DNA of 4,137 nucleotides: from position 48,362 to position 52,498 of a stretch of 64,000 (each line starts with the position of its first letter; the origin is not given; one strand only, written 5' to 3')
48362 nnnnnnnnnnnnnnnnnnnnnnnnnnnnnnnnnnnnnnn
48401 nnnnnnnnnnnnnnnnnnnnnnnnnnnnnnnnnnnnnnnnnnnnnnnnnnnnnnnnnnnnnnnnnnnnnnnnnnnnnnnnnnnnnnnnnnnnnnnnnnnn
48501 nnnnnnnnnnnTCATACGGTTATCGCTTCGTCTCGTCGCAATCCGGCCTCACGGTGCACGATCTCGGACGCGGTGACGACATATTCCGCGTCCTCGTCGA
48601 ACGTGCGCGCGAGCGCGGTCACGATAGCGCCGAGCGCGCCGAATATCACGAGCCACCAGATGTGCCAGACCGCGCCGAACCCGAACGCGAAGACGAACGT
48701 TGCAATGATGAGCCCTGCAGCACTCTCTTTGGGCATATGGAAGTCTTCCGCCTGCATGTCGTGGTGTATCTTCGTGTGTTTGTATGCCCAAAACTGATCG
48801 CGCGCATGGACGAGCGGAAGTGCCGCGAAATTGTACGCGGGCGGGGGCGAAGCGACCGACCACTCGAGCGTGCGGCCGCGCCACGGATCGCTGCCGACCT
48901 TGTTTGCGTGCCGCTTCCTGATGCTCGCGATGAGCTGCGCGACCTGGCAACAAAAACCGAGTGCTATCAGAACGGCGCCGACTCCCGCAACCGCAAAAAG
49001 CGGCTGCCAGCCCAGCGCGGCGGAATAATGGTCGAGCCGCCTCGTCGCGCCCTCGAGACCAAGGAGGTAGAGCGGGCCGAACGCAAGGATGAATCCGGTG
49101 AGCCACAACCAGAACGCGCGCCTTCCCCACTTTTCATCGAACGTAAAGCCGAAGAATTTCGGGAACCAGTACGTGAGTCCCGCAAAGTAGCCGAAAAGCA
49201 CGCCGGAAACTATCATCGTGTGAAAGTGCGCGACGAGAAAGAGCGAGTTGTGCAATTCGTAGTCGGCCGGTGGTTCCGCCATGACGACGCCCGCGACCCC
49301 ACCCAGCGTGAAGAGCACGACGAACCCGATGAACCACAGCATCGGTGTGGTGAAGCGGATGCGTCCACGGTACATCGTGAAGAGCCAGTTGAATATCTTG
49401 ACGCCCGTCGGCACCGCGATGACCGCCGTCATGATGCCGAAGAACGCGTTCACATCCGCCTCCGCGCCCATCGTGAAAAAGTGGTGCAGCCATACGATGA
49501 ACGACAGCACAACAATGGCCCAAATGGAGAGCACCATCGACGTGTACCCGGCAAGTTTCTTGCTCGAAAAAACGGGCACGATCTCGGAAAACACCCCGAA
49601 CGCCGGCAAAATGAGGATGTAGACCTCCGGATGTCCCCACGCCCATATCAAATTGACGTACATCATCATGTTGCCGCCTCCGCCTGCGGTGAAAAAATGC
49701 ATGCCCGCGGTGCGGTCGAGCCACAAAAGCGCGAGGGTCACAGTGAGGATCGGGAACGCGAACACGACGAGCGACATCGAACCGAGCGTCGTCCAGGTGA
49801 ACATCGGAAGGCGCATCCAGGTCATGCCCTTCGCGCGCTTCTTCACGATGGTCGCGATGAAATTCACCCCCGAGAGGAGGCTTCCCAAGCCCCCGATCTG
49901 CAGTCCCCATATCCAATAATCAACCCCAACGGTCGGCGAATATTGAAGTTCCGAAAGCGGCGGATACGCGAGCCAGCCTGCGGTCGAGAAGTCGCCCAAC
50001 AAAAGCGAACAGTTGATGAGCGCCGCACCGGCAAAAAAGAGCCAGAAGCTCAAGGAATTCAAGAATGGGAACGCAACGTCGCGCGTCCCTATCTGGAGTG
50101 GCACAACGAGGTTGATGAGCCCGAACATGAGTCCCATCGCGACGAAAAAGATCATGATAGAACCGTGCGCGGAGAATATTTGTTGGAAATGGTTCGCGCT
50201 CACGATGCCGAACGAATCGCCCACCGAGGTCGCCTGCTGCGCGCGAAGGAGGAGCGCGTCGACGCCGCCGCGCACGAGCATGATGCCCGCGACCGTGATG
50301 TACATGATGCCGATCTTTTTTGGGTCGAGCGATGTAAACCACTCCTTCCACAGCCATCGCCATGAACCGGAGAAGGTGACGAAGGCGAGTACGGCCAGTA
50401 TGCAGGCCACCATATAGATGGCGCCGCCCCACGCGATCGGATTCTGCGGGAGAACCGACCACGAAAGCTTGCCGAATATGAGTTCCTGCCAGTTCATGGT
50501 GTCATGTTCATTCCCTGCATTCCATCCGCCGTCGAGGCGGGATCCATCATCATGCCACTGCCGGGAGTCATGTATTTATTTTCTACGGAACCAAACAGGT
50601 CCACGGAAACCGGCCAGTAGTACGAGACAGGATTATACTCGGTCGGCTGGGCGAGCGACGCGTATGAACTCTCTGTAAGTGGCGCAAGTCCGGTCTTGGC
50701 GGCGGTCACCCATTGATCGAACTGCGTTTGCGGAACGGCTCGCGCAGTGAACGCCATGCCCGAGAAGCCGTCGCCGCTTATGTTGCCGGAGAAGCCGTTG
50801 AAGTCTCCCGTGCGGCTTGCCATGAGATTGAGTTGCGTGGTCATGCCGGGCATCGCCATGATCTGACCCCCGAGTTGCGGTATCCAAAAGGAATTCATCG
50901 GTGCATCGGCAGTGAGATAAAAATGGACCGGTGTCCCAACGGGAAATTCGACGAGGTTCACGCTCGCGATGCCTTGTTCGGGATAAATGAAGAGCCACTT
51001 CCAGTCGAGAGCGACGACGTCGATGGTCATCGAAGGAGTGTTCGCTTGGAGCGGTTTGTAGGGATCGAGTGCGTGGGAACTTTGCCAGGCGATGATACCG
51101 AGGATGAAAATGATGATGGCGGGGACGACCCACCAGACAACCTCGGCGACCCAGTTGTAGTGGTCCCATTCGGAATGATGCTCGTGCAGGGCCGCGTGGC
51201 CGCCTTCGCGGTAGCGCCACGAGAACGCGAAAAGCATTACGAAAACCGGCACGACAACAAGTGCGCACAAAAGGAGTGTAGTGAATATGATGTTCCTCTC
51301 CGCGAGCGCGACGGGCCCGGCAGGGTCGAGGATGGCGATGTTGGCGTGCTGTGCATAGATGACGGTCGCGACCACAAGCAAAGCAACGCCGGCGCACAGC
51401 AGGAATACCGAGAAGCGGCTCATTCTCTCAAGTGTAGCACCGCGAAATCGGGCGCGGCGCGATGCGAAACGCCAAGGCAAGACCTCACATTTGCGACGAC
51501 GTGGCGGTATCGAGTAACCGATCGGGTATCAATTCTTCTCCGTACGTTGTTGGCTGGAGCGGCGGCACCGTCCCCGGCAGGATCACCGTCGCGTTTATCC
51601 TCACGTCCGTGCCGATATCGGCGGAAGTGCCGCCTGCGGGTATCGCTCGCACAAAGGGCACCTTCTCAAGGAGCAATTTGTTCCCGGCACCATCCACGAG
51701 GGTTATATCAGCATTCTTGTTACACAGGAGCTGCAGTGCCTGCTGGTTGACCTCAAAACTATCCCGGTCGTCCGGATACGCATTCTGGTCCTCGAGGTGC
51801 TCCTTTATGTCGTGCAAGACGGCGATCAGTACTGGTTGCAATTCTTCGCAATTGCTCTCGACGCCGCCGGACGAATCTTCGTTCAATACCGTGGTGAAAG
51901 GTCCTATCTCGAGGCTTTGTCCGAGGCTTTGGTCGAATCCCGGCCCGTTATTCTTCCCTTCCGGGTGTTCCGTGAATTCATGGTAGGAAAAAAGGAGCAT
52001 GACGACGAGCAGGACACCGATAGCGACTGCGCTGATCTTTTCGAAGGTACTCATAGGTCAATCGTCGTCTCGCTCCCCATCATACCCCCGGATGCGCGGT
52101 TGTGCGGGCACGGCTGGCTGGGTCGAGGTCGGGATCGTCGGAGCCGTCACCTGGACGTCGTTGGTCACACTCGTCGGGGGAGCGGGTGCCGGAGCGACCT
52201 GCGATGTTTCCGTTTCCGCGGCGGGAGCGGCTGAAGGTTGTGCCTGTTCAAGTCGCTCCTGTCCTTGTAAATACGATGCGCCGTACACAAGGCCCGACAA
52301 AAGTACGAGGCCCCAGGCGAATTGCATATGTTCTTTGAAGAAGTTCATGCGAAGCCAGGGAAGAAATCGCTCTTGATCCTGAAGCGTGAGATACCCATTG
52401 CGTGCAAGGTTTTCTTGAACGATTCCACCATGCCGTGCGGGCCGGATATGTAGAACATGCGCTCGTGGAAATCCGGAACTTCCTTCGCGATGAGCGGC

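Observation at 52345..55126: Compact flavin module (FMN-binding protein, ApbE, membrane FNR-like flavoprotein) directly upstream of the cyo oxidase operon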

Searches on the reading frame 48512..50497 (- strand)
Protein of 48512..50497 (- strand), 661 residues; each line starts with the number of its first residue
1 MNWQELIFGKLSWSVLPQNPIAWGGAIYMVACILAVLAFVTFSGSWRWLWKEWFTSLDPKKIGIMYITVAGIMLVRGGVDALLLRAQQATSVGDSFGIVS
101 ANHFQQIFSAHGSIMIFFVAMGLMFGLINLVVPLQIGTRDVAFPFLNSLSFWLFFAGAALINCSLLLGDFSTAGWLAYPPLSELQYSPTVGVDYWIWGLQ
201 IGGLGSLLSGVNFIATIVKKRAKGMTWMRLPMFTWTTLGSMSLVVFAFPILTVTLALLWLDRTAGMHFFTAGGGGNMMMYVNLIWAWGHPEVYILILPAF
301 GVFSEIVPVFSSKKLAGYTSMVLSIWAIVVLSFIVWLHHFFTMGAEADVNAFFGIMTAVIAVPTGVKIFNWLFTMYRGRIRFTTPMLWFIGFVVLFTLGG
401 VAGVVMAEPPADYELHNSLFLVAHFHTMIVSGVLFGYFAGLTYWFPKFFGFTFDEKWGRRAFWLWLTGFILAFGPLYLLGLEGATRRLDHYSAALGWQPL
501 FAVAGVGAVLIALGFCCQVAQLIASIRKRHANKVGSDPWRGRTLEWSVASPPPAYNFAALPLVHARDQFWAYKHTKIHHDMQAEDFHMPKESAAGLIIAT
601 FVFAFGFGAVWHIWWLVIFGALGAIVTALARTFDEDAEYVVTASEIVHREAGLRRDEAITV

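Call 46: search_protein_families(library=pfam, proteins=[window:48512-50497:-], max_evalue=0.001)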
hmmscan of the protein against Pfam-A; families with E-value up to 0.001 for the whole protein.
window:48512-50497:- (661 aa): 1 family
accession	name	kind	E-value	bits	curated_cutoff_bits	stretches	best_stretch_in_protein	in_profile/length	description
PF00115.25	COX1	-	2.5e-143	478.5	34.8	1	61-510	1-436/436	Cytochrome C and Quinol oxidase polypeptide I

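Call 54: find_related_loci(query=window:48512-50497:-, collection=metagenome_contigs, flank=10000)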
Query window:48512-50497:- (661 aa) in metagenome_contigs; peptide patterns used: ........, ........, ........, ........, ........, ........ (x = any residue, [..] = any of these).
600 stretches matched a pattern (row limit reached: there are more); 600 encode a relative of the query (tblastn E <= 1e-3); the best 80 are kept; 80 distinct loci.
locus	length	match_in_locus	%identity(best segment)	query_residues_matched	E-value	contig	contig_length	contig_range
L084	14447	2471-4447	75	1-658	0e+0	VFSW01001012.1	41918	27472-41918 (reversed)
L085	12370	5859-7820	76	1-650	0e+0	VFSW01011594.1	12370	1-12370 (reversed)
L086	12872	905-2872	68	7-657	0e+0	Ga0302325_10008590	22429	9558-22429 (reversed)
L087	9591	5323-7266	64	7-651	0e+0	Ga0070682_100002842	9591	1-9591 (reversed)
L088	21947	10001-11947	65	5-651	0e+0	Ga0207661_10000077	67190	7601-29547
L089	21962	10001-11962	64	4-658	0e+0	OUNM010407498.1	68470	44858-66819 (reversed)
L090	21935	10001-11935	63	7-652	0e+0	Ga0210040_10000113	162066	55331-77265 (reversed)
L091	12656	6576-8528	65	7-656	0e+0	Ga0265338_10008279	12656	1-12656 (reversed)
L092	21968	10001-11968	64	7-658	0e+0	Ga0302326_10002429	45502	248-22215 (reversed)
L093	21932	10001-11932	63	7-641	0e+0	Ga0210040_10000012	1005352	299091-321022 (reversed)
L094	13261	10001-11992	60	1-656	0e+0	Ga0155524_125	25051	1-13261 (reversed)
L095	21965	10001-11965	62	6-660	0e+0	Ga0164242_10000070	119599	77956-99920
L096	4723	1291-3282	59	1-655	0e+0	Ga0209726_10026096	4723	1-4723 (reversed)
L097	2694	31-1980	59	7-655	0e+0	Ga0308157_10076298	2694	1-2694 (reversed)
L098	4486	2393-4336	61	5-650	0e+0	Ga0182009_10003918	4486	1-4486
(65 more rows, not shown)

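Call 74: search_protein_families(library=ncbifam, proteins=[window:48512-50497:-], max_evalue=0.00001)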
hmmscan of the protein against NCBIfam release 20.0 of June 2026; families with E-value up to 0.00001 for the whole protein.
window:48512-50497:- (661 aa): 6 families
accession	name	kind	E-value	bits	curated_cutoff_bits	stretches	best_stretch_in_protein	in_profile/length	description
TIGR02843.1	CyoB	equivalog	7.6e-296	982.8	1020.35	1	8-647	1-643/646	cytochrome o ubiquinol oxidase subunit I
NF011592.0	PRK15017.1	equivalog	9.1e-257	854.1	1271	1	7-649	1-646/663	cytochrome o ubiquinol oxidase subunit I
TIGR02882.1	QoxB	equivalog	2.7e-230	766.2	1015.5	1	18-651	9-641/643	cytochrome aa3 quinol oxidase subunit I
TIGR02891.1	CtaD_CoxA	equivalog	8.8e-169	562.3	670.75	1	53-562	1-503/504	cytochrome c oxidase subunit I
NF050116.1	cyt_aa3_Actin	exception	6.5e-149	497.1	880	1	53-574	2-518/522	aa3-type cytochrome oxidase subunit I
NF041075.1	quin_ox_SoxB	equivalog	3e-19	69.4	700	1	80-527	14-455/468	proton pump complex quinol oxidase subunit SoxB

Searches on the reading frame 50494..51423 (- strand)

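Call 46: search_protein_families(library=pfam, proteins=[window:50494-51423:-], max_evalue=0.001)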
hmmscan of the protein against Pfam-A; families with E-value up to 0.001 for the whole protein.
window:50494-51423:- (309 aa): 3 families
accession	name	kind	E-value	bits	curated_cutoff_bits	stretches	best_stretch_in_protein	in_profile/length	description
PF06481.20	COX_ARM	-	4.2e-11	43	23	1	248-288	6-46/46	COX Aromatic Rich Motif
PF00116.26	COX2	-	7.9e-07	29.5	22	1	156-228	46-118/120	Cytochrome C oxidase subunit II, periplasmic domain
PF02790.20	COX2_TM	-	0.00015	22.3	22.8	1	26-111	3-84/88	Cytochrome C oxidase subunit II, transmembrane domain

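Call 74: search_protein_families(library=ncbifam, proteins=[window:50494-51423:-], max_evalue=0.00001)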
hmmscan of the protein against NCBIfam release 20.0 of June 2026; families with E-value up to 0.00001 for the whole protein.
window:50494-51423:- (309 aa): 5 families
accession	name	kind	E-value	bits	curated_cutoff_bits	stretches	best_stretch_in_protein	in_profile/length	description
NF007816.0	PRK10525.1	equivalog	1.1e-93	313.9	511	1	12-308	11-309/318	cytochrome o ubiquinol oxidase subunit II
TIGR01433.1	CyoA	equivalog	3.1e-78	262.3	266.2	1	16-243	2-226/226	ubiquinol oxidase subunit II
TIGR01432.1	QOXA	equivalog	4.1e-47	160.4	240.95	1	15-242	3-226/227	cytochrome aa3 quinol oxidase subunit II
TIGR02866.1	CoxB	equivalog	1.6e-33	116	147.7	1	48-239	15-201/202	cytochrome c oxidase subunit II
NF050117.1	aa3_CtaC_Actin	exception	2.7e-19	69.4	250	1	24-239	19-242/244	aa3-type cytochrome oxidase subunit II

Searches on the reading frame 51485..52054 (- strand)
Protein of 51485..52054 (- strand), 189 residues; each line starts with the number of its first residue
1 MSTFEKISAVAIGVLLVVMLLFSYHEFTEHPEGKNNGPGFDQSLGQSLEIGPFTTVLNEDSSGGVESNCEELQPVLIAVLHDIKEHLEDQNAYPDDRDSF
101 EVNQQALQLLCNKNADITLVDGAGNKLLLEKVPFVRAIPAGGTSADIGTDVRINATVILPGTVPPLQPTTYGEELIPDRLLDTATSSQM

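Call 3: search_protein_families(library=pfam, proteins=[window:51485-52054:-], max_evalue=0.01)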
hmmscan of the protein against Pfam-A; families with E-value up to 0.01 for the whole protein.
window:51485-52054:- (189 aa): 0 families

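Call 4: search_protein_families(library=ncbifam, proteins=[window:51485-52054:-], max_evalue=0.01)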
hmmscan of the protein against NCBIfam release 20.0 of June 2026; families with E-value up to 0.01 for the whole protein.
window:51485-52054:- (189 aa): 0 families

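Call 63: find_homologous_proteins(query=window:51488-52054:-, max_evalue=0.001)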
Query window:51488-52054:- (189 aa): 49 proteins with E <= 0.001 among 233 candidates.
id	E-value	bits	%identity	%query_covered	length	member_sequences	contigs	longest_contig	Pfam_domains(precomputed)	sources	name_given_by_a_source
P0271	2.6e-119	413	100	100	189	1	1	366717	-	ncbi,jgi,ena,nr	ncbi:MAG TPA: hypothetical protein VMH91_00755 [Candidatus Paceibacterota bacterium]|nr:hypothetical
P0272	3.0e-76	273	67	99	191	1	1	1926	-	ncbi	ncbi:MAG TPA: hypothetical protein VIY48_07625 [Candidatus Paceibacterota bacterium]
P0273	4.1e-76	273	66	99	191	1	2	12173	-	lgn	-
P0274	1.8e-74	267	66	99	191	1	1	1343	-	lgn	-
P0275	1.8e-67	245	61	100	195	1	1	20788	-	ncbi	-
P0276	1.9e-67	244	63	97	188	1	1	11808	-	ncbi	-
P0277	3.4e-67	244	59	99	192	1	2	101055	-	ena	-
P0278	6.1e-66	239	58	99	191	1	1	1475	-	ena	-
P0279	1.2e-65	239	61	97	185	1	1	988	-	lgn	-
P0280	9.8e-65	236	60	100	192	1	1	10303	-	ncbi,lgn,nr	ncbi:MAG: hypothetical protein KGH79_04070 [Patescibacteria group bacterium]|nr:hypothetical protein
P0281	7.7e-64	233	59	99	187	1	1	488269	-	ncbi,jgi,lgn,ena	jgi:hypothetical protein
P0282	2.3e-63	231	57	99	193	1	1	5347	-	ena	-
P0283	6.8e-63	230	60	99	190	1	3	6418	-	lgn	-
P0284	1.6e-62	228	56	100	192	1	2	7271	-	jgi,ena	jgi:hypothetical protein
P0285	1.9e-62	228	59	98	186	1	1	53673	-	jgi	jgi:hypothetical protein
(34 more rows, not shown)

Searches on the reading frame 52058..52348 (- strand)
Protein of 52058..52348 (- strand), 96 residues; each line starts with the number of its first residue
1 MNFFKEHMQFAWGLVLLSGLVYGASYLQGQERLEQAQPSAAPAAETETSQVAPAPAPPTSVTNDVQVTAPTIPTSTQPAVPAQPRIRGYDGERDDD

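Call 3: search_protein_families(library=pfam, proteins=[window:52058-52348:-], max_evalue=0.01)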
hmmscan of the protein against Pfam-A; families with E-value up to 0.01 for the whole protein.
window:52058-52348:- (96 aa): 0 families

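Call 4: search_protein_families(library=ncbifam, proteins=[window:52058-52348:-], max_evalue=0.01)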
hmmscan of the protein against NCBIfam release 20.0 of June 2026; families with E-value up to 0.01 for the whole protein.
window:52058-52348:- (96 aa): 1 family
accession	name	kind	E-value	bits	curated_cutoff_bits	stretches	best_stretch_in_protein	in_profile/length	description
NF033761.1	gliding_GltJ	equivalog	0.0074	15.4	450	1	12-84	378-449/671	adventurous gliding motility protein GltJ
